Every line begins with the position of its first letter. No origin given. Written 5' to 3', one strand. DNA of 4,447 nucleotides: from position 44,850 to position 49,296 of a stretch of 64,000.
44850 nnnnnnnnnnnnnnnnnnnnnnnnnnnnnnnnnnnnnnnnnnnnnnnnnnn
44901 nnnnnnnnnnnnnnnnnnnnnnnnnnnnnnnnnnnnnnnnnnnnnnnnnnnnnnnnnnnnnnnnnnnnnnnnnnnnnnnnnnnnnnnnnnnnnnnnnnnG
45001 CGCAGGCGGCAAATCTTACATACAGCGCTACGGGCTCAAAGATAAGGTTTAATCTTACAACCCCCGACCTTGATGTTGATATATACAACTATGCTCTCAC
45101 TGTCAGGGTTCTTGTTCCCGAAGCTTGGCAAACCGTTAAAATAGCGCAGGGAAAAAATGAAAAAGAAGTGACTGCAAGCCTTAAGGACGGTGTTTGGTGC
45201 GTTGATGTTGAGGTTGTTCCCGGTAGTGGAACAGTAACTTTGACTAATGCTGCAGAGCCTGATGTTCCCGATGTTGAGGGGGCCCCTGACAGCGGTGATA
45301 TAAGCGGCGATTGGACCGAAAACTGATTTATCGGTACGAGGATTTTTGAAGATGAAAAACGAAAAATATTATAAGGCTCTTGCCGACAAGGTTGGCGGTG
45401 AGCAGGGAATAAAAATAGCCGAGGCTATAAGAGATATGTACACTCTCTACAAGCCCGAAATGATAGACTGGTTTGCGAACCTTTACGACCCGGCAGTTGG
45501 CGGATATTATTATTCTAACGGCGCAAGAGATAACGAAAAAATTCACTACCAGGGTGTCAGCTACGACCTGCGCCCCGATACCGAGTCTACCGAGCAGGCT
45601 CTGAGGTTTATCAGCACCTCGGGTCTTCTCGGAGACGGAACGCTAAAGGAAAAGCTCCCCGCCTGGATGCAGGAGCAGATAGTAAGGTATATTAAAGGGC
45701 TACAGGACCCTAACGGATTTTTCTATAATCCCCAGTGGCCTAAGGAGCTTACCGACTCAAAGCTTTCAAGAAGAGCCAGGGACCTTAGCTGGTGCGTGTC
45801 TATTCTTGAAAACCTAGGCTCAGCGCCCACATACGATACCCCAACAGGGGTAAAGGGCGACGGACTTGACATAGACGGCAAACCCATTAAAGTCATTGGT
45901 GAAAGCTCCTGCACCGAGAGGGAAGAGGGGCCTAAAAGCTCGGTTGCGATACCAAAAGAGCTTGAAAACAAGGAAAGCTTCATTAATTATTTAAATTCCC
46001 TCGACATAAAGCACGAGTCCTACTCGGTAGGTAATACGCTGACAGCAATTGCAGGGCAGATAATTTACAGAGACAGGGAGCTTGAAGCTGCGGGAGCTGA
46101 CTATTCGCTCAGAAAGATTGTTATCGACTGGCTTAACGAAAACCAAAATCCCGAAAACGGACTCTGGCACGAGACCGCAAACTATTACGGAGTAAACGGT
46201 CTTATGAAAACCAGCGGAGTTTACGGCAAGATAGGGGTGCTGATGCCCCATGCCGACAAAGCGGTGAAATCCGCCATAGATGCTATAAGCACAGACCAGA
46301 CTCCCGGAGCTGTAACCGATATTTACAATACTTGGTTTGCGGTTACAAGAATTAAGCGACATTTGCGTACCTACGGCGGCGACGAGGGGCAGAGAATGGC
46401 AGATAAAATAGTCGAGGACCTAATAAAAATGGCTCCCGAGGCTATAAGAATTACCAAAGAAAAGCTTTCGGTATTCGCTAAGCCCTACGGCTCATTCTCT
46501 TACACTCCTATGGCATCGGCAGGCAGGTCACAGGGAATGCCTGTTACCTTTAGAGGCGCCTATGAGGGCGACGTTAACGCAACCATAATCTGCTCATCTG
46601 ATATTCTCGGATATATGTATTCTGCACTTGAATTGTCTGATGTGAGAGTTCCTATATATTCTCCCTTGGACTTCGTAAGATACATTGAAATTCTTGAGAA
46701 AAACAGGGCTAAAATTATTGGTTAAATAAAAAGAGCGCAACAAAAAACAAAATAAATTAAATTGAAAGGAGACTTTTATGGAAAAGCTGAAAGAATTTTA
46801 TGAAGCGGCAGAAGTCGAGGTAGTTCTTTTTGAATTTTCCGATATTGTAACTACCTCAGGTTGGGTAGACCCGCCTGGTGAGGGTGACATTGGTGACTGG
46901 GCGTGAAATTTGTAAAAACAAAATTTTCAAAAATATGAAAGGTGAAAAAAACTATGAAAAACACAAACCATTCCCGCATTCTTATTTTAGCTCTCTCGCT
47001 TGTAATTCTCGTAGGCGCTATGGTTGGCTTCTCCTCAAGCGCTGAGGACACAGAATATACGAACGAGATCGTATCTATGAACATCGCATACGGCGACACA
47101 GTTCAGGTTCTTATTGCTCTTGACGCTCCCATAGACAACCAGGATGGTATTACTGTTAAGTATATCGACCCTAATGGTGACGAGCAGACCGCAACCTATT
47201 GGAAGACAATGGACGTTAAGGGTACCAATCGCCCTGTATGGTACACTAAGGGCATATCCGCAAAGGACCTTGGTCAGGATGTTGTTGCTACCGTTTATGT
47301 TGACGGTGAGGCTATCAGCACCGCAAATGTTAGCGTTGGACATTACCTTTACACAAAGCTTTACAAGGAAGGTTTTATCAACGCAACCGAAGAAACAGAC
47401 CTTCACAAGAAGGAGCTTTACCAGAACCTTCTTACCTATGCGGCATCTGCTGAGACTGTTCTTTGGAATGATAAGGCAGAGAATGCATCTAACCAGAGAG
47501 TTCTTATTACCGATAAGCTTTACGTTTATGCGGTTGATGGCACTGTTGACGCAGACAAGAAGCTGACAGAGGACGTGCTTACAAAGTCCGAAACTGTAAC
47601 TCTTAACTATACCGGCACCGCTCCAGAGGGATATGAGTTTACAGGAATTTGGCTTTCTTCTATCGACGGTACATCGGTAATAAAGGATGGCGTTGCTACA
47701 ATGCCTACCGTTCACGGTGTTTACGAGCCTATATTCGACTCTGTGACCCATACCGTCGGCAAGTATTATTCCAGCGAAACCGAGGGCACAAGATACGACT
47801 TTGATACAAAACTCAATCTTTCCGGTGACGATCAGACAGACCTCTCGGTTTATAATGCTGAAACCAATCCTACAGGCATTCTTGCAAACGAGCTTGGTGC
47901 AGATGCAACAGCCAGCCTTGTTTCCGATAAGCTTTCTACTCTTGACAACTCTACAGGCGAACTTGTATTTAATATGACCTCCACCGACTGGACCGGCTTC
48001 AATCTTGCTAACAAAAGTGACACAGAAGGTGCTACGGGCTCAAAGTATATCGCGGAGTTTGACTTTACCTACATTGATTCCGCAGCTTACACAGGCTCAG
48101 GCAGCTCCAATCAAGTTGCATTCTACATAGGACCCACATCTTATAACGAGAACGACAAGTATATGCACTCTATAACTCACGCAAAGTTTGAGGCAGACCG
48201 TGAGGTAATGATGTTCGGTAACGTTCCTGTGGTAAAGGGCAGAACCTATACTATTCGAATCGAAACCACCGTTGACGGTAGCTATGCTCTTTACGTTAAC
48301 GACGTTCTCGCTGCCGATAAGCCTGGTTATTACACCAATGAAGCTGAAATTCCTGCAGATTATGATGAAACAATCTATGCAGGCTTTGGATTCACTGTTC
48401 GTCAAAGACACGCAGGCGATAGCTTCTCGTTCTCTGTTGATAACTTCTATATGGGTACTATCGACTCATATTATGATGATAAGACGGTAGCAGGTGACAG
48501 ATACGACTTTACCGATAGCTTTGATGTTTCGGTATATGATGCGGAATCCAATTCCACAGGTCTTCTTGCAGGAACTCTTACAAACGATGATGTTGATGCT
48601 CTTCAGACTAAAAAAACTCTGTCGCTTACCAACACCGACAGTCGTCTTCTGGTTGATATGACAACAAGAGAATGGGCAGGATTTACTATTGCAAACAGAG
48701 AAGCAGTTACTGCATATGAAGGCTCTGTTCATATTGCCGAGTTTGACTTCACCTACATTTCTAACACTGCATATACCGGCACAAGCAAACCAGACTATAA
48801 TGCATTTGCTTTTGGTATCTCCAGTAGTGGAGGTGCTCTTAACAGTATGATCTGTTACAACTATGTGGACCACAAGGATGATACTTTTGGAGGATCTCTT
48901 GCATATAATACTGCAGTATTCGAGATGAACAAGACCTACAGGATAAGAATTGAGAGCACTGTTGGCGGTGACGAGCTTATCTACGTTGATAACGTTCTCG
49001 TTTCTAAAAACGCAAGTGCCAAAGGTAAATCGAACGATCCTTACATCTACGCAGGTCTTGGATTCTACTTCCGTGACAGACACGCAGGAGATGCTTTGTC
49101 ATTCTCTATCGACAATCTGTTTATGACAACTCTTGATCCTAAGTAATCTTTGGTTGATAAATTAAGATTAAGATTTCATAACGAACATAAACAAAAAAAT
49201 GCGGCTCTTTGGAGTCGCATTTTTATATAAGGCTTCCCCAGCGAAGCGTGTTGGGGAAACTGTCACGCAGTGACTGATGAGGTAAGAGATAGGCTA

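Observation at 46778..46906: Second copy of the small DI(I/V)TTSG peptide gene in the paralogous cassette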

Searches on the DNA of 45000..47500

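Call 80: search_rna_families(source=window, start=45000, end=47500, threshold=evalue, max_evalue=1)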
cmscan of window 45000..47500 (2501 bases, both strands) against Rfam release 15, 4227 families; matches with E-value up to 1: 0.
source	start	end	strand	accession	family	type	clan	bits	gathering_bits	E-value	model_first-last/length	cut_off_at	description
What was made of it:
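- There is no Rfam hit at E<=1 (call 80).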

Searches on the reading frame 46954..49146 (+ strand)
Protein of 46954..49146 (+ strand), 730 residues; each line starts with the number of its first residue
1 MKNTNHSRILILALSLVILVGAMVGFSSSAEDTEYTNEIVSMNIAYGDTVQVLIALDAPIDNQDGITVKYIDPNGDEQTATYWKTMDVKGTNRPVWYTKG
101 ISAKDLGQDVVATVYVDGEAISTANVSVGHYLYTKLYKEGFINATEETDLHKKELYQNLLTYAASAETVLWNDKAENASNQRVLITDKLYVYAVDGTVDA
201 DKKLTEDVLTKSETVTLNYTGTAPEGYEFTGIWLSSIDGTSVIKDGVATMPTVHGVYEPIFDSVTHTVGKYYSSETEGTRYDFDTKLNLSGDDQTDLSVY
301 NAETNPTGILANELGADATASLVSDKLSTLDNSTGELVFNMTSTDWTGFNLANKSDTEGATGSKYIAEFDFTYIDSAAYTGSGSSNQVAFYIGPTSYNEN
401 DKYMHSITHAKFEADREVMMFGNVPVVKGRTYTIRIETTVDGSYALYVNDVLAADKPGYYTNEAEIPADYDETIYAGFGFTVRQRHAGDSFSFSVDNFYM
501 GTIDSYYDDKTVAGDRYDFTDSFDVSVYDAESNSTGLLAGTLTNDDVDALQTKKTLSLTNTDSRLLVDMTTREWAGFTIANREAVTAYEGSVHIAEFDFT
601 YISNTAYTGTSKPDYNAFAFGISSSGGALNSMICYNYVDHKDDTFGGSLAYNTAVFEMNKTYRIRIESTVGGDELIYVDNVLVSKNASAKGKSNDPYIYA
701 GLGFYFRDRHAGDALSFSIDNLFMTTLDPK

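Call 9: search_protein_families(library=pfam, proteins=[window:46954-49146:+], max_evalue=0.01)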
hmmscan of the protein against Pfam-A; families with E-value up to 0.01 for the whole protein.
window:46954-49146:+ (730 aa): 1 family
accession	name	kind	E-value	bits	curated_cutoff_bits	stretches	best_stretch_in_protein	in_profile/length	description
PF09343.15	DUF2460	-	0.0061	16.5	30.4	0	431-504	119-197/205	Conserved hypothetical protein 2217 (DUF2460)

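Call 10: search_protein_families(library=ncbifam, proteins=[window:46954-49146:+], max_evalue=0.01)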
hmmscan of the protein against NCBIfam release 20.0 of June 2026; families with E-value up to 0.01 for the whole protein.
window:46954-49146:+ (730 aa): 0 families

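Call 38: search_solved_structures(query=window:46954-49146:+, max_evalue=10)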
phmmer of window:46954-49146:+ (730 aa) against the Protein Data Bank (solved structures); distinct sequences matched with E-value up to 10: 0.

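Call 77: find_homologous_proteins(query=window:46954-49146:+, max_evalue=0.001)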
Query window:46954-49146:+ (730 aa): 12 proteins with E <= 0.001 among 8000 candidates.
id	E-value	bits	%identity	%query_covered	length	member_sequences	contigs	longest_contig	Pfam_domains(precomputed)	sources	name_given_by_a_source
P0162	0.0e+0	1615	100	100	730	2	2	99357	-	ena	-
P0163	0.0e+0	1407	86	100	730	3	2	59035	-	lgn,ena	-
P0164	0.0e+0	1390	86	100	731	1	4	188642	-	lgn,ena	-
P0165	1.2e-296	1004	67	99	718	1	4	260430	-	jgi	-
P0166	1.8e-294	997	69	95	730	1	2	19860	-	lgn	-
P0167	2.5e-281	954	66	95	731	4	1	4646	-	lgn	-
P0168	1.2e-136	475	48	83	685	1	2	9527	-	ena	-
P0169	7.4e-127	443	40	99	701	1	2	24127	PF13385.14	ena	-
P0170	6.8e-121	423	40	99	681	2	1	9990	PF13385.14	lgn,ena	-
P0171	2.5e-99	352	38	99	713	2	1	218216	-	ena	-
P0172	6.8e-48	182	45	33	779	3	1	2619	-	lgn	-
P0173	1.6e-39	154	42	33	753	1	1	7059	-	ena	-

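Call 83: find_encoding_contigs(protein=P0165, flank=8000, max_places=1)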
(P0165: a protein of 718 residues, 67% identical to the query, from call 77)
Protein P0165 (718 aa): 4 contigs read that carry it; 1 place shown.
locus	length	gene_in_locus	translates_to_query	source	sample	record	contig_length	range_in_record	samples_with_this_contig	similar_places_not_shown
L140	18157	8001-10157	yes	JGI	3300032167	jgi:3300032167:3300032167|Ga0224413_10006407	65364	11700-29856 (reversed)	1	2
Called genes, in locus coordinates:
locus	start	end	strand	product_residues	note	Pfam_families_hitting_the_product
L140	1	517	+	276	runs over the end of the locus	PF08543:Phos_pyr_kin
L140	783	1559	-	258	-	PF02311:AraC_binding (weak), PF07883:Cupin_2, PF12833:HTH_18, PF00165:HTH_AraC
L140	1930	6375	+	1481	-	-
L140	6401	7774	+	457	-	-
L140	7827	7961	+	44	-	-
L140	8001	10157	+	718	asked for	-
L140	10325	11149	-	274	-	PF01261:AP_endonuc_2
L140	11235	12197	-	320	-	PF02811:PHP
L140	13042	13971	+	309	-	PF00892:EamA (weak)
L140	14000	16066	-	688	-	PF12708:Pect-lyase_RHGA_epim (weak)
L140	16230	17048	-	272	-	PF12833:HTH_18, PF00165:HTH_AraC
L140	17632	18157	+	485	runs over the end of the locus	-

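Call 84: find_encoding_contigs(protein=P0169, flank=8000, max_places=1)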
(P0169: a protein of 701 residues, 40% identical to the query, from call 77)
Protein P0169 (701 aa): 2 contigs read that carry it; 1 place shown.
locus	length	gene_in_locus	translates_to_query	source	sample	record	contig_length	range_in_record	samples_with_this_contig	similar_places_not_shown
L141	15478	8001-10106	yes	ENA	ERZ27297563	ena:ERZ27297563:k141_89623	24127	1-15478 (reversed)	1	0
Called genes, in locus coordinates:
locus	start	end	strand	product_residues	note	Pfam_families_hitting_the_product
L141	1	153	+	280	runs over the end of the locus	PF25425:YfjL_N, PF24911:YfjL_C (faint)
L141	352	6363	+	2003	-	-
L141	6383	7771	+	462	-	-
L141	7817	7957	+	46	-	-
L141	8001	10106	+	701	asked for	PF13385:Laminin_G_3 (faint)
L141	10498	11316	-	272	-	PF01261:AP_endonuc_2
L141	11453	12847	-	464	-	PF01565:FAD_binding_4, PF02913:FAD-oxidase_C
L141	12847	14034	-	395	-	PF01012:ETF, PF00766:ETF_alpha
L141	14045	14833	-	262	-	PF01012:ETF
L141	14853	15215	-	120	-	-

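Call 85: find_encoding_contigs(protein=P0171, flank=8000, max_places=1)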
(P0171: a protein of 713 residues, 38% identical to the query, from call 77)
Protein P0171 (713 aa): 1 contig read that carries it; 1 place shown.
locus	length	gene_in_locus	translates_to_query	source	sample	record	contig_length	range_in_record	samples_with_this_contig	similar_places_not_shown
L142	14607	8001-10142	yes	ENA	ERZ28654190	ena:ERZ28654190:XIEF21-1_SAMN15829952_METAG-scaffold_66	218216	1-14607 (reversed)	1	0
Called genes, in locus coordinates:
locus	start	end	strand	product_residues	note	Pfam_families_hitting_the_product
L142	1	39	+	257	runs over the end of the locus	PF08220:HTH_DeoR, PF00455:DeoRC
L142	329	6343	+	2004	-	-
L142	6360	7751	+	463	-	-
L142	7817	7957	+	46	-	-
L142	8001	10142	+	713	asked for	-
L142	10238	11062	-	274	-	PF01261:AP_endonuc_2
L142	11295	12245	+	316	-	PF00728:Glyco_hydro_20 (weak)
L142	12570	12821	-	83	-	-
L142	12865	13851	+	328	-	PF03547:Mem_trans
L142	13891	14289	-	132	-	-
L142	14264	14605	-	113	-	?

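Call 92: predict_structure(alignment_id=A5)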
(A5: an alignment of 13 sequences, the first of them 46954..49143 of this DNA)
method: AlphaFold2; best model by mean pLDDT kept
length: 730 residues; sequences in the alignment: 13
mean_pLDDT: 58.1   pTM: 0.35
mean pLDDT of the five models: 58.1, 54.4, 53.7, 53.4, 51.9
residues with pLDDT >= 90: 4; 70-90: 196; 50-70: 267; < 50: 263
segments of 3 or more residues with pLDDT < 50: 1-3, 21-33, 140-190, 208-210, 223-225, 230-235, 237-246, 250-255, 259-276, 285-322, 354-357, 384-386, 397-408, 414-416, 457-470, 504-513, 531-539, 541-554, 612-615, 626-647, 689-693, 708-711
pLDDT, mean of each block of 10 residues (from residue 1): 49 61 36 66 64 82 80 80 81 83 63 86 75 52 40 42 36 34 35 60 53 58 52 46 47 47 28 42 47 40 36 34 59 75 69 53 68 78 56 55 46 53 68 73 63 54 43 61 69 79 40 58 61 44 43 53 70 67 66 81 63 55 56 38 46 70 79 73 60 56 64 70 71
secondary structure, 60 per line:
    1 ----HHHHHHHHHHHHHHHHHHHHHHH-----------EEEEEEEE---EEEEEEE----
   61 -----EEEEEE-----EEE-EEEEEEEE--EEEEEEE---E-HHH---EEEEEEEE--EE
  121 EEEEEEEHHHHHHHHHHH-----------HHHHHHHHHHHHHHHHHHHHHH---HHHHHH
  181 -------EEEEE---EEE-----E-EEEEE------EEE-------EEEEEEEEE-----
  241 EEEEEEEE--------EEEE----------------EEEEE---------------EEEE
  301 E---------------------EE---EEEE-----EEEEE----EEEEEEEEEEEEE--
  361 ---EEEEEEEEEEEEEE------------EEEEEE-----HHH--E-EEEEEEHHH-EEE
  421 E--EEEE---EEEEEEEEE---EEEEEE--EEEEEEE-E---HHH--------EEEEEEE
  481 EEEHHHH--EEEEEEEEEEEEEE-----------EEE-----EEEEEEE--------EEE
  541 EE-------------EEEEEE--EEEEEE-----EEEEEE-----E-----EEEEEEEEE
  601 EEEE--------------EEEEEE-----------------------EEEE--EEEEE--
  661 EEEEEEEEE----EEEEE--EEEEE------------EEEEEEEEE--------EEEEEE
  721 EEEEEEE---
elements in order (helices of 4 or more, strands of 3 or more residues): H5-27 E39-46 E50-56 E66-71 E77-79 E81-88 E91-97 E109-116 E119-127 H128-138 H150-171 H175-180 E188-192 E196-198 E206-210 E217-219 E227-235 E241-248 E257-260 E277-281 E297-301 E328-331 E337-341 E346-358 E364-377 E390-395 E408-413 E418-421 E424-427 E431-439 E443-448 E451-457 E474-483 H484-487 E490-503 E515-517 E523-529 E538-542 E556-561 E564-569 E575-580 E592-604 E619-624 E648-651 E654-658 E661-669 E674-678 E681-685 E698-706 E715-727

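Call 114: fold_search(model_id=the predicted structure, library=pdb)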
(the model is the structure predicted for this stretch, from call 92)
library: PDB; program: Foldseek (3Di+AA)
matches with E <= 10: 1246; with E <= 0.001: 98
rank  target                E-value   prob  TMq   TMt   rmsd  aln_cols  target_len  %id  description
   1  4fvv_A                3.0e-07  1.00  0.15  0.25  19.1       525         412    9  Crystal structure of HCR/D-Sa-GBL1/C (released 2012-10-24)
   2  4isr_C                6.5e-07  1.00  0.15  0.25  18.9       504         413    8  Binding domain of Botulinum neurotoxin DC in complex with rat synaptotagmin II (released 2013-08-14)
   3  5lr0_B                1.4e-06  1.00  0.14  0.23  19.2       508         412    8  Binding domain of Botulinum Neurotoxin DC in complex with SialylT (released 2017-08-30)
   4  3r4s_A                1.5e-06  1.00  0.14  0.22  19.2       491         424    7  Cell entry of botulinum neurotoxin type C is dependent upon interaction with two ganglioside molecules (released 2011-06-08)
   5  5lr0_A                2.5e-06  1.00  0.15  0.25  19.0       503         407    8  Binding domain of Botulinum Neurotoxin DC in complex with SialylT (released 2017-08-30)
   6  3r4u_A                2.5e-06  0.99  0.14  0.22  18.4       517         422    8  Cell entry of botulinum neurotoxin type C is dependent upon interaction with two ganglioside molecules (released 2011-06-08)
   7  4fvv_B                4.7e-06  1.00  0.15  0.25  19.3       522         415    8  Crystal structure of HCR/D-Sa-GBL1/C (released 2012-10-24)
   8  3n7m                  4.9e-06  0.99  0.14  0.22  19.1       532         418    9  Crystal structure of W1252A mutant of HCR D/C VPI 5995 (released 2010-09-08)
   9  4isq_B                6.0e-06  1.00  0.15  0.25  18.5       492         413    8  Binding domain of Botulinum neurotoxin DC in complex with human synaptotagmin I (released 2013-08-14)
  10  3n7k_A                7.4e-06  0.99  0.14  0.23  18.5       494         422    7  Crystal structure of botulinum neurotoxin serotype C1 binding domain (released 2010-09-08)
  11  3n7l                  7.8e-06  0.99  0.14  0.22  18.3       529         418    8  Crystal structure of botulinum neurotoxin serotype D/C VPI 5993 binding domain (released 2010-09-08)
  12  3azv_A                1.0e-05  0.96  0.13  0.20  19.7       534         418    9  Crystal structure of the receptor binding domain (released 2011-12-28)
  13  4isq_A                1.1e-05  0.99  0.14  0.23  18.6       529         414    8  Binding domain of Botulinum neurotoxin DC in complex with human synaptotagmin I (released 2013-08-14)
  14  7w16_A                1.4e-05  1.00  0.19  0.45   7.3       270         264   11  Complex structure of alginate lyase AlyV with M8 (released 2022-08-17)
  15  8xvf_A                2.1e-05  1.00  0.13  0.29  13.1       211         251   16  Globular domain of Trichinella spiralis calreticulin (released 2024-04-03)
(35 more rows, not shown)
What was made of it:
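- Checked: The downstream protein has concanavalin/LamG-like jelly-roll modules (PF13385 in homologues, call 77; Foldseek, call 114, on a low-confidence model with pLDDT 58).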
